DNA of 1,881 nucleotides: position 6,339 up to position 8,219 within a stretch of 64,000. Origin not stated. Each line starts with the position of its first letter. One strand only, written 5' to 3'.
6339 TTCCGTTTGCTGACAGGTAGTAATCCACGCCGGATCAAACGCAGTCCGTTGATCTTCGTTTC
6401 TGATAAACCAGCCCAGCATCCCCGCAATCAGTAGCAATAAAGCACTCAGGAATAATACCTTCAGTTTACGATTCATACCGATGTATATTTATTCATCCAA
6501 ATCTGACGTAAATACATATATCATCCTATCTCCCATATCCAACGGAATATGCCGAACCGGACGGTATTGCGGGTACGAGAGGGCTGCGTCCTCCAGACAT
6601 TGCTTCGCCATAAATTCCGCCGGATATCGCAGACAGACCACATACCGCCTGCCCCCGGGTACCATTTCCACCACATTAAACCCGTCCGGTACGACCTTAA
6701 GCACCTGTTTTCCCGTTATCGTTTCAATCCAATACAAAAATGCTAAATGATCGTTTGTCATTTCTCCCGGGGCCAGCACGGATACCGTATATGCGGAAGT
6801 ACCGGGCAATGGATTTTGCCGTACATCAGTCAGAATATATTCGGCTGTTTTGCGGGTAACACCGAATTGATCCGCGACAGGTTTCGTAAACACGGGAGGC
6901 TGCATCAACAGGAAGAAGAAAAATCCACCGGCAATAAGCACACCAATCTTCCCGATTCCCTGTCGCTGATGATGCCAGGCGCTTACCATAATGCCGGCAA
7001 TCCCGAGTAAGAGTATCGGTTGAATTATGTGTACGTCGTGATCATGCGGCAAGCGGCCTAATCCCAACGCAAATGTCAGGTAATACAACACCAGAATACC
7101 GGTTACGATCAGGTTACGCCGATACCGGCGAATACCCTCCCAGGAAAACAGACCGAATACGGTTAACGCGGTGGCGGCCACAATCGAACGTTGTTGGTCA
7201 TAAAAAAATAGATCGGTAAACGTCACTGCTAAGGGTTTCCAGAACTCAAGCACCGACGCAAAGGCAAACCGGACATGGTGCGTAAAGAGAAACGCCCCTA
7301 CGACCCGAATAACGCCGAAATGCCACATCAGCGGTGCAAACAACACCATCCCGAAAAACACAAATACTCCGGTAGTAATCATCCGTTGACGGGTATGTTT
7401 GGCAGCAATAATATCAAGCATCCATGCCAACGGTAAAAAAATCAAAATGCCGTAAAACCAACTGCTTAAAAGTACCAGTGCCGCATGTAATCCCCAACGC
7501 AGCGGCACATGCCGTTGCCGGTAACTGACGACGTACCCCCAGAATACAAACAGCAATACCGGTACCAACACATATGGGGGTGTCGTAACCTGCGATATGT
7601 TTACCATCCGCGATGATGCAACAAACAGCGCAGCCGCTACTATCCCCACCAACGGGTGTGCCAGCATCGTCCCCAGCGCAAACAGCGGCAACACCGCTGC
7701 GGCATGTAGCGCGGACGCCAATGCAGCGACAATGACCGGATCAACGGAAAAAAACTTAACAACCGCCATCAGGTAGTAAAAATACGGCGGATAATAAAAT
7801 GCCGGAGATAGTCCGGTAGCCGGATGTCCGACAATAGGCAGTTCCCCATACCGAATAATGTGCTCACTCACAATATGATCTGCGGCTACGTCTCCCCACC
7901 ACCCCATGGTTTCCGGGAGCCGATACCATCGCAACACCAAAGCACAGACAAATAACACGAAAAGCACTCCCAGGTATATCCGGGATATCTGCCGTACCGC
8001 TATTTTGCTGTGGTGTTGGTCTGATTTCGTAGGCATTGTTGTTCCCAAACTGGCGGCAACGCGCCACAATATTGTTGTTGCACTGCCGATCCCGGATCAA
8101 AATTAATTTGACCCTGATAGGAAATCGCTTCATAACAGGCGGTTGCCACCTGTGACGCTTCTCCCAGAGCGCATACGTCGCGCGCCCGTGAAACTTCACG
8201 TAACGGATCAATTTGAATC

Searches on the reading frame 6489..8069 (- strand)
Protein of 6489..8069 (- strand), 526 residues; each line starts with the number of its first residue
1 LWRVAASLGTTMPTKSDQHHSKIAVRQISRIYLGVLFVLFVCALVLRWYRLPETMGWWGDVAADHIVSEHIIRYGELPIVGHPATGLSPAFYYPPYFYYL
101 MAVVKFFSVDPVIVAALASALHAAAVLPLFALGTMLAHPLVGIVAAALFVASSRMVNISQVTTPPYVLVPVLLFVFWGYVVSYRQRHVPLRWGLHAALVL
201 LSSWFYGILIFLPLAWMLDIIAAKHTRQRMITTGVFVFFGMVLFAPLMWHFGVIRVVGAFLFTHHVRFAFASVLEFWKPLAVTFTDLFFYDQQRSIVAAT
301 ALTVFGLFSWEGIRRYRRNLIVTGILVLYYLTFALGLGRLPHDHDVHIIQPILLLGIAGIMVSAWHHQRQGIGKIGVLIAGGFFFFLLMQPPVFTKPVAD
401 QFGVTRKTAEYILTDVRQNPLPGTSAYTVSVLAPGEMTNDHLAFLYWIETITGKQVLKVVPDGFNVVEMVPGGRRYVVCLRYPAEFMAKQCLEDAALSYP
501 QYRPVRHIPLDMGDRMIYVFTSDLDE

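Call 7: search_protein_families(library=pfam, proteins=[window:6489-8069:-], max_evalue=0.01)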
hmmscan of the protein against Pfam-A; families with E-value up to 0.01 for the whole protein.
window:6489-8069:- (526 aa): 0 families

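Call 12: search_protein_families(library=ncbifam, proteins=[window:6489-8069:-], max_evalue=1)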
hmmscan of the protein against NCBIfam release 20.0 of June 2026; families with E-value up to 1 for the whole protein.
window:6489-8069:- (526 aa): 0 families

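Call 64: search_protein_families(library=pfam, proteins=[window:6489-8069:-], max_evalue=10)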
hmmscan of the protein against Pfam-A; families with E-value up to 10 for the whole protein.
window:6489-8069:- (526 aa): 0 families

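Call 80: list_cluster_members(proteins=[window:6489-8069:-, window:16433-18271:+, window:31098-32765:-, window:34335-36200:+, window:40779-42338:-, window:46185-47807:+, window:48115-49611:+, window:56003-57772:-, window:25576-27132:+, window:12251-13402:-])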
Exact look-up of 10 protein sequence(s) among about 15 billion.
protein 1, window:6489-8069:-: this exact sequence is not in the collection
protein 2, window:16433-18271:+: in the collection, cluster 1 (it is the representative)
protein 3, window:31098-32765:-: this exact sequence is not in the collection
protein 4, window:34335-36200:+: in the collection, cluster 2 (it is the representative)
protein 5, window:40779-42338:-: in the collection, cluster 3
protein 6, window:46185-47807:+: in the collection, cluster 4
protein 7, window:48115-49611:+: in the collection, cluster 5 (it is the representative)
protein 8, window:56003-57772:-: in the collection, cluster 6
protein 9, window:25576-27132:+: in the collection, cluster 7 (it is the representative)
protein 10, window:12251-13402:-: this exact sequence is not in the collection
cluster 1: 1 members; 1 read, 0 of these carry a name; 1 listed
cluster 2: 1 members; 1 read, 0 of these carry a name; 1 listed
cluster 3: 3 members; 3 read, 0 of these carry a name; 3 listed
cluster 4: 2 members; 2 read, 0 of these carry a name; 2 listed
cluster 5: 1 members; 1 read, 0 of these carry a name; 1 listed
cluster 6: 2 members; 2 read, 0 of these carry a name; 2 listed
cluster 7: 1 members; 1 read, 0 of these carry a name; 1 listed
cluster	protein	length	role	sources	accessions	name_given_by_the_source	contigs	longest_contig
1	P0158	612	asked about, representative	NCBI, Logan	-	-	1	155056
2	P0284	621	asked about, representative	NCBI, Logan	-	-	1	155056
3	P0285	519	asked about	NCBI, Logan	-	-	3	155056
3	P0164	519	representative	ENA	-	-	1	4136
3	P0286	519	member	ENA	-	-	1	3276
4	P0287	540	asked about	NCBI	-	-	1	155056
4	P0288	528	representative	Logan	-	-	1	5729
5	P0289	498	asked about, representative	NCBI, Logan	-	-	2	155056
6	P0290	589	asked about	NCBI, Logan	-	-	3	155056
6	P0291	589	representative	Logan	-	-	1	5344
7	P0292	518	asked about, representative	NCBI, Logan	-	-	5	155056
